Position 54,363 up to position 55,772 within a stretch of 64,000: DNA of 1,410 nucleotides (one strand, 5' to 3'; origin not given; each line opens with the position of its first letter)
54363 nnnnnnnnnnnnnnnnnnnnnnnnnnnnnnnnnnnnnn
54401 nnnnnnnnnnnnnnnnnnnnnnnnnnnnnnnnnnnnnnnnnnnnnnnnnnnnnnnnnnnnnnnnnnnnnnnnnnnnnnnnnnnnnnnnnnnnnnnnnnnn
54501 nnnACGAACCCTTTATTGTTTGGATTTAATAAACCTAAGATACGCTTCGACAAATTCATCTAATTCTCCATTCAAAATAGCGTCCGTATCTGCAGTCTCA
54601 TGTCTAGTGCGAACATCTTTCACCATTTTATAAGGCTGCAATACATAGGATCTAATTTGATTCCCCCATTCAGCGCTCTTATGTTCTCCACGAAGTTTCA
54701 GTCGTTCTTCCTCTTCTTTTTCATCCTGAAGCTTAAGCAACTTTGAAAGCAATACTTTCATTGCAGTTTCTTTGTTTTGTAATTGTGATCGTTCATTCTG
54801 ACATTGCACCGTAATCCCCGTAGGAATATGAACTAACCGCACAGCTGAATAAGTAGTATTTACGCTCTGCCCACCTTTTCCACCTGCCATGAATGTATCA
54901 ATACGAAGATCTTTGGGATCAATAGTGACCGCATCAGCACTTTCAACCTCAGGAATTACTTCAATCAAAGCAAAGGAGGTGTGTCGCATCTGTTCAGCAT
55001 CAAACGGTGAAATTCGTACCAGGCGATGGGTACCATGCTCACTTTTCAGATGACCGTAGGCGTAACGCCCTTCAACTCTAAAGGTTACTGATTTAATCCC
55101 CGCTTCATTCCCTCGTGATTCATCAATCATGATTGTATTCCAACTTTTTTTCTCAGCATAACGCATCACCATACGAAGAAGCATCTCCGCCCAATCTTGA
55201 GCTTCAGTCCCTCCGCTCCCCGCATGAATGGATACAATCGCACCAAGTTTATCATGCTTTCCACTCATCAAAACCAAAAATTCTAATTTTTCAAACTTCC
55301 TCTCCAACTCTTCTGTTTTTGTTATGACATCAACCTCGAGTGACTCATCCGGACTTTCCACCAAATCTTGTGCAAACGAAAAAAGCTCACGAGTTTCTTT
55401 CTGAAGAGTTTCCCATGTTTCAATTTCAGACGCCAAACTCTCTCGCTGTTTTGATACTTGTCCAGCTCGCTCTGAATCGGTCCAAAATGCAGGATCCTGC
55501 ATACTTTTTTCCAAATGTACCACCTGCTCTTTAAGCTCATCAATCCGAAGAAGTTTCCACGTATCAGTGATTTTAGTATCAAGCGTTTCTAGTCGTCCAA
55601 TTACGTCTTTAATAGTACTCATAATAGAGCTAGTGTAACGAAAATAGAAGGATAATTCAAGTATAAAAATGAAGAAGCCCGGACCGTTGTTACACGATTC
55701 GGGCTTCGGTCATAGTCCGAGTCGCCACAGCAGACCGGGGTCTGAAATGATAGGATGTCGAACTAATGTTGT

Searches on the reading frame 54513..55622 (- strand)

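Call 72: search_protein_families(library=pfam, proteins=[window:54513-55622:-], max_evalue=0.001)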
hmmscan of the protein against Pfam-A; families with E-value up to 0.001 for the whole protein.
window:54513-55622:- (369 aa): 3 families
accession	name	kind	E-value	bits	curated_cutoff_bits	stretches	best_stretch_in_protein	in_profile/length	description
PF03462.23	PCRF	-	4.5e-52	177.1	24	1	31-219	2-193/194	PCRF domain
PF00472.26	RF-1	-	7.3e-40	136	35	1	232-338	5-116/116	RF-1 domain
PF16326.10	ABC_tran_CTD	-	0.00014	22.5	32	1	26-70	16-60/69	ABC transporter C-terminal domain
